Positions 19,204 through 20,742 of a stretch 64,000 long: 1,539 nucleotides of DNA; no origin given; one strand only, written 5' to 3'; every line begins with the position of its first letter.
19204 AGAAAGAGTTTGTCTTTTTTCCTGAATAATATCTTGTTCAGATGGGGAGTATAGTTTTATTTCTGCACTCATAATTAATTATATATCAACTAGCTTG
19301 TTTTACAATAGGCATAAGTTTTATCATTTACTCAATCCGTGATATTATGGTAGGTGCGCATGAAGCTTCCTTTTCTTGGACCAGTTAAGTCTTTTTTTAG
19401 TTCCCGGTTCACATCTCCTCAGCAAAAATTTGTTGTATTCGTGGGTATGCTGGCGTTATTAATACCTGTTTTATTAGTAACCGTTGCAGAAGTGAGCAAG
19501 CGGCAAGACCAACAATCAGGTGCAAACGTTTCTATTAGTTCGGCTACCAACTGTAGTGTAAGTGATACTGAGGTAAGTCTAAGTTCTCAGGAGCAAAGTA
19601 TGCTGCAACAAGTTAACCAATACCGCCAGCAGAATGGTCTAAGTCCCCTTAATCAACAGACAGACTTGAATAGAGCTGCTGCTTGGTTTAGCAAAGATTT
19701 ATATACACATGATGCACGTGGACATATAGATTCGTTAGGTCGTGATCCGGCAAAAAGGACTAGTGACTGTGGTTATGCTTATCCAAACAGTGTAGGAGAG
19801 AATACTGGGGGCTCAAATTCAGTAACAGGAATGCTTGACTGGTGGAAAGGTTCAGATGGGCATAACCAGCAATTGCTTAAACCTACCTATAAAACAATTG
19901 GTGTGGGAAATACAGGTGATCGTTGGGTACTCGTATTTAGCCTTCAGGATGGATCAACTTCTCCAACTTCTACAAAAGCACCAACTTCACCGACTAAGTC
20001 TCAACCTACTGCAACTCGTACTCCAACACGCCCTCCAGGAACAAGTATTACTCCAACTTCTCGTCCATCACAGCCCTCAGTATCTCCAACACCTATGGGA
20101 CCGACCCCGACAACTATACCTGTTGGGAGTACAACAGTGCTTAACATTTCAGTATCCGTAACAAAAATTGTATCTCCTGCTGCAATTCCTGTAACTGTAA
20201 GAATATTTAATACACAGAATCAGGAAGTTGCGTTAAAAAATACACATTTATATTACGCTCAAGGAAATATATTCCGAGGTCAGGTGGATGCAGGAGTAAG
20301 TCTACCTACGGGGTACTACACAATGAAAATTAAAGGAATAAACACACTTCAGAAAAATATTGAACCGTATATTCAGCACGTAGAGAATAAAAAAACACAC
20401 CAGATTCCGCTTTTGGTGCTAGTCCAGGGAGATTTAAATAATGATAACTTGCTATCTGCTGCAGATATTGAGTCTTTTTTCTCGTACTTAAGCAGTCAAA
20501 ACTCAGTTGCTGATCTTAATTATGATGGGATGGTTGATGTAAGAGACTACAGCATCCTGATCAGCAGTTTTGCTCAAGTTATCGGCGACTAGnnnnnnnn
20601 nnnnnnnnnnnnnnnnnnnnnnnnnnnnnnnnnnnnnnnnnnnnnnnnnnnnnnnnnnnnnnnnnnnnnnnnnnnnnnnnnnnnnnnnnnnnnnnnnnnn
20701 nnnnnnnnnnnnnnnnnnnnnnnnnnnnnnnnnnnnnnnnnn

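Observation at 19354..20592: Secreted CAP/SCP-domain protein fused to a dockerin-like module via a PT-rich linker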

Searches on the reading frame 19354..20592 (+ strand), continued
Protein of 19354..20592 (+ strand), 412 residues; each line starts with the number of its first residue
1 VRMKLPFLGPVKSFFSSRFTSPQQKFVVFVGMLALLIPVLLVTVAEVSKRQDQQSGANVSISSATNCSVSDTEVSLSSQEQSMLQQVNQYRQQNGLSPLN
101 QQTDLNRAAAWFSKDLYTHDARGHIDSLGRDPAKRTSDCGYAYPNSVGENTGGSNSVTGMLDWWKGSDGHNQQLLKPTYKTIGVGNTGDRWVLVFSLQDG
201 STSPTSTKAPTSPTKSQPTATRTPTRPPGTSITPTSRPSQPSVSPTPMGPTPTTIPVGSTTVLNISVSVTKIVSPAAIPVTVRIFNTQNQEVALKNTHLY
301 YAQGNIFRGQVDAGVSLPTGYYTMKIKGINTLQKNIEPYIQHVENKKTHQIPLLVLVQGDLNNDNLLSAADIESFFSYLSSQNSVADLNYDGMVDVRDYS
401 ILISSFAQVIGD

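Call 83: find_encoding_contigs(protein=P0008, flank=10000, max_places=1)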
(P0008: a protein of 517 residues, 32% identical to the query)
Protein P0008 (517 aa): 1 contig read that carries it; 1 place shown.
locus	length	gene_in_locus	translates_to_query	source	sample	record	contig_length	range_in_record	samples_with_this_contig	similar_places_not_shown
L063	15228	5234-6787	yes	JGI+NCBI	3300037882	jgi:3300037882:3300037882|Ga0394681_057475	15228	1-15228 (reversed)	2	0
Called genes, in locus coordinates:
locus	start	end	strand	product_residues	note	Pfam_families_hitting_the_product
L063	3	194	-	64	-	?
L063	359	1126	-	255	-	-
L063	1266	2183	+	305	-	PF08242:Methyltransf_12 (weak), PF13649:Methyltransf_25 (weak)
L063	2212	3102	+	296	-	-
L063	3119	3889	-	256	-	-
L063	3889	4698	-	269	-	PF00106:adh_short, PF08659:KR, PF23441:SDR (weak), PF13561:adh_short_C2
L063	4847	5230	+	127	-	PF00072:Response_reg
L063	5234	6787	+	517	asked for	PF00188:CAP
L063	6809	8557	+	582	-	-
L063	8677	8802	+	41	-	-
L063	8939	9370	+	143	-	-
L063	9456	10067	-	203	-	PF01351:RNase_HII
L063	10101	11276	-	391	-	PF09903:DUF2130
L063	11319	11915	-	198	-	-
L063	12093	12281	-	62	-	-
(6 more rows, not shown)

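Call 88: fold_search(model_id=the predicted structure, library=pdb)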
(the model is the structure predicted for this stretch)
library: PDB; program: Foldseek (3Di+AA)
matches with E <= 10: 1495; with E <= 0.001: 10
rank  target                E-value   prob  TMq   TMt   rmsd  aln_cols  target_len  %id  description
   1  4ifa                  1.1e-05  1.00  0.27  0.37   1.9       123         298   20  1.5 Angstrom resolution crystal structure of an extracellular protein containing a SCP domain from Bacillus anthracis st (released 2012-12-26)
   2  4h0a_B                2.3e-05  1.00  0.24  0.33   2.8       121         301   26  Crystal structure of a cysteine-rich secretory protein (SAV1118) from Staphylococcus aureus subsp. aureus Mu50 at 1.90 (released 2012-09-26)
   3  4h0a_A                3.3e-05  1.00  0.24  0.34   2.5       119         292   27  Crystal structure of a cysteine-rich secretory protein (SAV1118) from Staphylococcus aureus subsp. aureus Mu50 at 1.90 (released 2012-09-26)
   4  4d53_A                9.4e-05  1.00  0.26  0.76   2.2       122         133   18  Outer surface protein BB0689 from Borrelia burgdorferi (released 2015-10-14)
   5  4wi0_B                2.4e-04  1.00  0.19  0.40   7.8       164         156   17  Crystal structure of Coh3ScaB-XDoc_M2ScaA complex: A C-terminal interface mutant of type II Cohesin-X-Dockerin complex (released 2015-10-07)
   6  2b59_B                3.4e-04  1.00  0.19  0.41   7.4       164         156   16  The type II cohesin dockerin complex (released 2005-10-11)
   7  3kcp_A                6.6e-04  1.00  0.21  0.27   7.2       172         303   16  Crystal structure of interacting Clostridium thermocellum multimodular components (released 2010-02-09)
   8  1smb                  7.0e-04  1.00  0.22  0.54   4.3       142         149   20  Crystal Structure of Golgi-Associated PR-1 protein (released 2004-09-14)
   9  5vhg                  7.4e-04  1.00  0.22  0.55   4.0       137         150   20  Crystal structure of pentad mutant GAPR-1 (released 2017-09-20)
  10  4u3s_B                8.3e-04  1.00  0.21  0.46   7.5       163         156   18  Crystal structure of Coh3ScaB-XDoc_M1ScaA complex: A N-terminal interface mutant of type II Cohesin-X-Dockerin complex (released 2015-07-29)
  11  4fl4_C                1.3e-03  1.00  0.21  0.27   7.3       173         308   17  Scaffoldin conformation and dynamics revealed by a ternary complex from the Clostridium thermocellum cellulosome (released 2012-06-27)
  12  4fl4_I                1.4e-03  1.00  0.20  0.26   7.2       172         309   17  Scaffoldin conformation and dynamics revealed by a ternary complex from the Clostridium thermocellum cellulosome (released 2012-06-27)
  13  5g5d_B                1.5e-03  1.00  0.20  0.45   7.3       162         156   15  Crystal Structure of the CohScaC2-XDocCipA type II complex from Clostridium thermocellum (released 2017-04-05)
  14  4fl4_L                1.6e-03  1.00  0.21  0.27   7.8       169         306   16  Scaffoldin conformation and dynamics revealed by a ternary complex from the Clostridium thermocellum cellulosome (released 2012-06-27)
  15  8th8_P                2.4e-03  0.84  0.21  0.27  20.0       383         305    9  Linker domain of Nexin-dynein regulatory complex from Tetrahymena thermophila (released 2023-09-20)
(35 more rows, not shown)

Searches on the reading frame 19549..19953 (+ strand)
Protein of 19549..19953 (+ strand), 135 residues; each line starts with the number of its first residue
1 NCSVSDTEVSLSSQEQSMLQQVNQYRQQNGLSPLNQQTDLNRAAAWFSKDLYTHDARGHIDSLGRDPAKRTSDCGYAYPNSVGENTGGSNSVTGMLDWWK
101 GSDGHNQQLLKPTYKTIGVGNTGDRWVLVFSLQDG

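Call 70: search_solved_structures(query=window:19549-19953:+, max_evalue=0.01, show_alignments=1)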
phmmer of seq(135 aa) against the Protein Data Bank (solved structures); distinct sequences matched with E-value up to 0.01: 1.
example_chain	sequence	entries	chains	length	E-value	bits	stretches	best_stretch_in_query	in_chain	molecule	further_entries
4h0a_A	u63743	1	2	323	0.00069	22.8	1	16-130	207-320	Uncharacterized protein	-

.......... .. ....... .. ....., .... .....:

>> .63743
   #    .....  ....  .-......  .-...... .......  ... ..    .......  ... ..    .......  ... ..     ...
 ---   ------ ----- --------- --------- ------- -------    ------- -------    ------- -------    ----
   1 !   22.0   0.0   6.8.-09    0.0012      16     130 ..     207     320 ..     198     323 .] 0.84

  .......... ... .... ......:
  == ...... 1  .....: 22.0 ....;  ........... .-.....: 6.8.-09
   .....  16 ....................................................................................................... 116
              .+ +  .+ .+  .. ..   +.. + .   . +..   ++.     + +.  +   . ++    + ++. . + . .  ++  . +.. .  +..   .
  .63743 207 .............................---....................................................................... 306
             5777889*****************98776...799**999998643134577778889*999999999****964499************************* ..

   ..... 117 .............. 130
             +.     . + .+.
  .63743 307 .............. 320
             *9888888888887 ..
